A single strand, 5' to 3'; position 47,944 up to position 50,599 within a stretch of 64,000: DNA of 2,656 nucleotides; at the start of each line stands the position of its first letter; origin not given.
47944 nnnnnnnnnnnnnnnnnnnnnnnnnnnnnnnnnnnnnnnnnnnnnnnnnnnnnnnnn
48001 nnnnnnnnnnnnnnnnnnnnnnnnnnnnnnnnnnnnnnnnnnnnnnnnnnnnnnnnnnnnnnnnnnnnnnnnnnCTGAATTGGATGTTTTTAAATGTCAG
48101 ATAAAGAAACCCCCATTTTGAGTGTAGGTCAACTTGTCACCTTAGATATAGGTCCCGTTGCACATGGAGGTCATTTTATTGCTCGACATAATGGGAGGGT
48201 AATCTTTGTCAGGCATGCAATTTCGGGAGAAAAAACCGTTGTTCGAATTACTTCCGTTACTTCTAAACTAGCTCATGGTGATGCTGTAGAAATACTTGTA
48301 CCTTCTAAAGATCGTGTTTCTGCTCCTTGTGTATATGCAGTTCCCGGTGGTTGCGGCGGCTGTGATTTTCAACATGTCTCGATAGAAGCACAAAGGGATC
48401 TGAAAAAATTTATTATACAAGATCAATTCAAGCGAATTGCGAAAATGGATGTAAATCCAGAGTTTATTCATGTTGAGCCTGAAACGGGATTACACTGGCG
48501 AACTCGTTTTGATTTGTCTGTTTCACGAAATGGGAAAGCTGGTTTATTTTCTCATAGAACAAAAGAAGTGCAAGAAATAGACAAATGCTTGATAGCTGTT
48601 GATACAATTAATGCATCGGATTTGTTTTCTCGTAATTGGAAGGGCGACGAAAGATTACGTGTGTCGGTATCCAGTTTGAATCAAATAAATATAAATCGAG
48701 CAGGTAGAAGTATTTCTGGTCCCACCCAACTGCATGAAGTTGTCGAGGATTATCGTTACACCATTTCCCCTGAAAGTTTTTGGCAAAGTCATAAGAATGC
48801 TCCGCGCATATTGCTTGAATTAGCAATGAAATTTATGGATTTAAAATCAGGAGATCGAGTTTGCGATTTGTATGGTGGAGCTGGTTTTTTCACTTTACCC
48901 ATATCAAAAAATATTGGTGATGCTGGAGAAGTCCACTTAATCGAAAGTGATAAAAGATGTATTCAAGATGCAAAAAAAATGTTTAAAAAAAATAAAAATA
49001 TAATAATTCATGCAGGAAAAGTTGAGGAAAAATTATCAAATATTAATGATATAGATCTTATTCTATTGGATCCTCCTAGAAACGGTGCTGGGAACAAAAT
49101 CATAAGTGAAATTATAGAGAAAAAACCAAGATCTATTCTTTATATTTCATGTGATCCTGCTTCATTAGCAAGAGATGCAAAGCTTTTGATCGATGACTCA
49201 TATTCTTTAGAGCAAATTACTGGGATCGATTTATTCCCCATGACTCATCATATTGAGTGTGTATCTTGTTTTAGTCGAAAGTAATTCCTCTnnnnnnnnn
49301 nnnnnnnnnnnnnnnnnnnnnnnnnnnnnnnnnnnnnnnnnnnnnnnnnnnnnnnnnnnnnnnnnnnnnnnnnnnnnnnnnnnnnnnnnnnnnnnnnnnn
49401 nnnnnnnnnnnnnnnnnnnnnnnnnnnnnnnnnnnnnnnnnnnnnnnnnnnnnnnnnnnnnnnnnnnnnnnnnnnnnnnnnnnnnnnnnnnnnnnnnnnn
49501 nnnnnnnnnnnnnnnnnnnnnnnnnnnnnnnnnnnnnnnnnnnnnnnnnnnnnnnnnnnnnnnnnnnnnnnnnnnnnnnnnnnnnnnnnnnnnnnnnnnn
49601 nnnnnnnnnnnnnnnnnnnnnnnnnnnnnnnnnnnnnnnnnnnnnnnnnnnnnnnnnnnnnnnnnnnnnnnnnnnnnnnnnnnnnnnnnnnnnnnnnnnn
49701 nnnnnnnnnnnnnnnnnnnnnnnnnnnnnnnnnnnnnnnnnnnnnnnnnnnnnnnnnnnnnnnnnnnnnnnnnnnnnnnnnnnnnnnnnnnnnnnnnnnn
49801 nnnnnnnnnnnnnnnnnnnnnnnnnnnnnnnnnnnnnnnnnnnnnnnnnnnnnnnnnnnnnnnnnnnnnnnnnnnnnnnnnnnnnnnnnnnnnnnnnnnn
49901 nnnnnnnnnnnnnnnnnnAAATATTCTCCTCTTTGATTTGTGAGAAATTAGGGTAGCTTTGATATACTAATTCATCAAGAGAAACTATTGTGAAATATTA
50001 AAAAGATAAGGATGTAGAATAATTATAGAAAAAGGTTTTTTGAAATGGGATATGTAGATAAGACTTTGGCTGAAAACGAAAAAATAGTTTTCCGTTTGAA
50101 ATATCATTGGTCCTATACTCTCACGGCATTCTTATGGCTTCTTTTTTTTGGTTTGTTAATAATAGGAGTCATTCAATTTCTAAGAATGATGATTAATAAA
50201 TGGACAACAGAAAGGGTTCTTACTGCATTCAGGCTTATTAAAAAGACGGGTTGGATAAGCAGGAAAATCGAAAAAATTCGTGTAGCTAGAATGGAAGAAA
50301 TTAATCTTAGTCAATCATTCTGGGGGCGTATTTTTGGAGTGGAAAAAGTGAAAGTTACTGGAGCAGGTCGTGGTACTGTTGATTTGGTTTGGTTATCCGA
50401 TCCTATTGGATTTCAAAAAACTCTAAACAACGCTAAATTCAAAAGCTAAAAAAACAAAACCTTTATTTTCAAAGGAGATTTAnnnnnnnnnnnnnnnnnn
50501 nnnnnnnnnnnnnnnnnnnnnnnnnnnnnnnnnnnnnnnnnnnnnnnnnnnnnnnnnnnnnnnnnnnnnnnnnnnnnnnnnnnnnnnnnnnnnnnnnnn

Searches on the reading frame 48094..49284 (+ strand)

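Call 9: search_protein_families(library=pfam, proteins=[window:48094-49284:+], max_evalue=0.01)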
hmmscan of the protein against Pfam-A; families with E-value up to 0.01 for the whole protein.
window:48094-49284:+ (396 aa): 10 families
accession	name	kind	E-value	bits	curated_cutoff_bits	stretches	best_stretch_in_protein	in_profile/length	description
PF05958.17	tRNA_U5-meth_tr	-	1.3e-15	57.8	23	1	219-392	169-353/357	tRNA (Uracil-5-)-methyltransferase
PF01938.26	TRAM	-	7.2e-10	39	21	1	11-65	4-61/61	TRAM domain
PF13847.12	Methyltransf_31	-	8e-07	29.3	27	1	251-342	2-99/145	Methyltransferase domain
PF05175.20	MTS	-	1.7e-05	24.9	23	1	246-343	25-125/170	Methyltransferase small domain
PF01135.25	PCMT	-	0.0006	20.1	20.3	1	219-307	40-130/210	Protein-L-isoaspartate(D-aspartate) O-methyltransferase (PCMT)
PF02475.24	TRM5-TYW2_MTfase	-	0.0029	18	28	1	250-318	34-93/164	TRM5/TYW2 methyltransferase domain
PF00398.26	RrnaAD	-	0.0037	16.8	24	1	244-305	22-80/263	Ribosomal RNA adenine dimethylase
PF01209.24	Ubie_methyltran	-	0.0046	16.8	20.1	1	243-302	38-97/233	ubiE/COQ5 methyltransferase family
PF13649.12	Methyltransf_25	-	0.0053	17.9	27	0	256-324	1-69/97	Methyltransferase domain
PF03602.21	Cons_hypoth95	-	0.0096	16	24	0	253-342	42-138/182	Conserved hypothetical protein 95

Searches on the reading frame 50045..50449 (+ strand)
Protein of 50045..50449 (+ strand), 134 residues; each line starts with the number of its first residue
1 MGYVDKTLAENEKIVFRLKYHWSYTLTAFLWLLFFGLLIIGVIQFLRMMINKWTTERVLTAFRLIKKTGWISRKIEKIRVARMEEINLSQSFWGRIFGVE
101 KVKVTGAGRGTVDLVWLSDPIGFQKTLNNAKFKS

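Call 54: search_protein_families(library=pfam, proteins=[window:50045-50449:+], max_evalue=0.00001)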
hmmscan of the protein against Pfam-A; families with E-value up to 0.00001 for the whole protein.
window:50045-50449:+ (134 aa): 1 family
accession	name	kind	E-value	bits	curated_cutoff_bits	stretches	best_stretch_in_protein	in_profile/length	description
PF03703.20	bPH_2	-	4.9e-10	39.9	22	1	58-118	7-69/78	Bacterial PH domain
